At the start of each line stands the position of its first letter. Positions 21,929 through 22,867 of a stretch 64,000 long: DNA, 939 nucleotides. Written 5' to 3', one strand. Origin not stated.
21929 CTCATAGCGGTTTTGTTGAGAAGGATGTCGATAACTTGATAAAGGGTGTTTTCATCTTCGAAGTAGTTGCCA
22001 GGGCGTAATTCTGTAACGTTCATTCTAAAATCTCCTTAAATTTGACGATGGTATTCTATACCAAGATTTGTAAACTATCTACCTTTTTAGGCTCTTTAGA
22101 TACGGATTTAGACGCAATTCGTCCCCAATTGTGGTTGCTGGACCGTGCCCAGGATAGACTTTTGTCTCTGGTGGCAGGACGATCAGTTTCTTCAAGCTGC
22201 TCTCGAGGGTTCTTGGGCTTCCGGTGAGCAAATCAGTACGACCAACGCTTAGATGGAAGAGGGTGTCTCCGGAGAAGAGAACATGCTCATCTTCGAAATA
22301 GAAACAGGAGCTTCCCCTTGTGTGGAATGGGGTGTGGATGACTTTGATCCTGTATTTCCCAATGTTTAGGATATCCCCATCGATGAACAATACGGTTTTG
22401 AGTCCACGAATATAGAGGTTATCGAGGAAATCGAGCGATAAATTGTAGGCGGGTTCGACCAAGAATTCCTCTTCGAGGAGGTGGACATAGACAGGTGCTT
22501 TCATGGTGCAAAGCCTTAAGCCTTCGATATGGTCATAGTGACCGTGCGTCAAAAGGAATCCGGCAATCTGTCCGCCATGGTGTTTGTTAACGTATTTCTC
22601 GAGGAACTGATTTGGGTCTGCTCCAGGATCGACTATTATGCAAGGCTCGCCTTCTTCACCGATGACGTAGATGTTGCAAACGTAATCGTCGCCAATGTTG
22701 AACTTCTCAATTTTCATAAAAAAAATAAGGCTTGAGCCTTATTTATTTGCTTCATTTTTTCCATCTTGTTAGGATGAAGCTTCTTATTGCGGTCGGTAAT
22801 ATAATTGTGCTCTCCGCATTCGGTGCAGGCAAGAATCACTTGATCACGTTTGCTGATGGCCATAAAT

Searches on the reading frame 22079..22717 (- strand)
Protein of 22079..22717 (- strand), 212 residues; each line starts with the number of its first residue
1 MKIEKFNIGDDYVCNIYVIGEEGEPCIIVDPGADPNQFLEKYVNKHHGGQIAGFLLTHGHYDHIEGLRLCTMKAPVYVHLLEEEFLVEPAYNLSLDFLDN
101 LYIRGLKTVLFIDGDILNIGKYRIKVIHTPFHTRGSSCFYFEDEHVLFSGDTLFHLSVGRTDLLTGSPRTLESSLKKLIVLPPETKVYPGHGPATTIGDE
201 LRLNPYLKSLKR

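Call 46: find_encoding_contigs(protein=window:22079-22717:-, flank=1500, max_places=10)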
Protein window:22079-22717:- (212 aa): 21 contigs read that carry it; 10 places shown.
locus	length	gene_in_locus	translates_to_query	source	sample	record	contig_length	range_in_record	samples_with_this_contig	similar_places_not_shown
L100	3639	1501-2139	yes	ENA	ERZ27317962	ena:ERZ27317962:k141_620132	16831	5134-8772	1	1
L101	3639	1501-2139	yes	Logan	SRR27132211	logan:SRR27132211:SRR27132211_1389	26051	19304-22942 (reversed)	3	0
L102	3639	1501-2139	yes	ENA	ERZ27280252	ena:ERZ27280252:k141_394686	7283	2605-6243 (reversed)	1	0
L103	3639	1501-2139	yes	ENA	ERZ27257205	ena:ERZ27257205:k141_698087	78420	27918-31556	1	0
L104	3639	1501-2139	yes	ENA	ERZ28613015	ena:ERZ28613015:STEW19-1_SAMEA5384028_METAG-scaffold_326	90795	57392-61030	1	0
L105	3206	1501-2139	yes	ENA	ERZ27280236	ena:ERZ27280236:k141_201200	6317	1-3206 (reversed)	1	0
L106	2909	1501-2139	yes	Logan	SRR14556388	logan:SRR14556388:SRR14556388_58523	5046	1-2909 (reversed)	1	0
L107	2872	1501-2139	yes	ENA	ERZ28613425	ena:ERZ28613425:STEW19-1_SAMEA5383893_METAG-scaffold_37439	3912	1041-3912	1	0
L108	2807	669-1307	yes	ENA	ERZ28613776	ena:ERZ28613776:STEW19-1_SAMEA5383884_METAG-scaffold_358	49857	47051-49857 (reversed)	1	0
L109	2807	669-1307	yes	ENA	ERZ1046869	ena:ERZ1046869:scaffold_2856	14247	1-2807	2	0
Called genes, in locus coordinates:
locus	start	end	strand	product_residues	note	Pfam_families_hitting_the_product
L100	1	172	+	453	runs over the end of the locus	PF00270:DEAD, PF04851:ResIII (weak), PF00271:Helicase_C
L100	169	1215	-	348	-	PF04551:GcpE, PF26540:GcpE_C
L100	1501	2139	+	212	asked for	PF23023:Anti-Pycsar_Apyc1 (weak), PF00753:Lactamase_B, PF19583:ODP (weak), PF12706:Lactamase_B_2 (faint)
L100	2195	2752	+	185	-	PF08207:EFP_N, PF01132:EFP, PF09285:Elong-fact-P_C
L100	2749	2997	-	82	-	-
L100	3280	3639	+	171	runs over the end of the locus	-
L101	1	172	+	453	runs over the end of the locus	PF00270:DEAD, PF04851:ResIII (weak), PF00271:Helicase_C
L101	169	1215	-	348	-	PF04551:GcpE, PF26540:GcpE_C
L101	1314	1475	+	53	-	PF00471:Ribosomal_L33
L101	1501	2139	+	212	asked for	PF23023:Anti-Pycsar_Apyc1 (weak), PF00753:Lactamase_B, PF19583:ODP (weak), PF12706:Lactamase_B_2 (faint)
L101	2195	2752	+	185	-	PF08207:EFP_N, PF01132:EFP, PF09285:Elong-fact-P_C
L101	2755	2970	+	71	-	PF03672:UPF0154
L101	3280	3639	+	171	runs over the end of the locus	-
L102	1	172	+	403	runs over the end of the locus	?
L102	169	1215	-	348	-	PF04551:GcpE, PF26540:GcpE_C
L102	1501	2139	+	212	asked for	PF23023:Anti-Pycsar_Apyc1 (weak), PF00753:Lactamase_B, PF19583:ODP (weak), PF12706:Lactamase_B_2 (faint)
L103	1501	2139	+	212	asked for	PF23023:Anti-Pycsar_Apyc1 (weak), PF00753:Lactamase_B, PF19583:ODP (weak), PF12706:Lactamase_B_2 (faint)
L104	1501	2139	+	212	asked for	PF23023:Anti-Pycsar_Apyc1 (weak), PF00753:Lactamase_B, PF19583:ODP (weak), PF12706:Lactamase_B_2 (faint)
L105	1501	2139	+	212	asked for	PF23023:Anti-Pycsar_Apyc1 (weak), PF00753:Lactamase_B, PF19583:ODP (weak), PF12706:Lactamase_B_2 (faint)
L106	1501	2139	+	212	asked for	PF23023:Anti-Pycsar_Apyc1 (weak), PF00753:Lactamase_B, PF19583:ODP (weak), PF12706:Lactamase_B_2 (faint)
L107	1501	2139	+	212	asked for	PF23023:Anti-Pycsar_Apyc1 (weak), PF00753:Lactamase_B, PF19583:ODP (weak), PF12706:Lactamase_B_2 (faint)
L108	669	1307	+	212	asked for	PF23023:Anti-Pycsar_Apyc1 (weak), PF00753:Lactamase_B, PF19583:ODP (weak), PF12706:Lactamase_B_2 (faint)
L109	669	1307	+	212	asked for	PF23023:Anti-Pycsar_Apyc1 (weak), PF00753:Lactamase_B, PF19583:ODP (weak), PF12706:Lactamase_B_2 (faint)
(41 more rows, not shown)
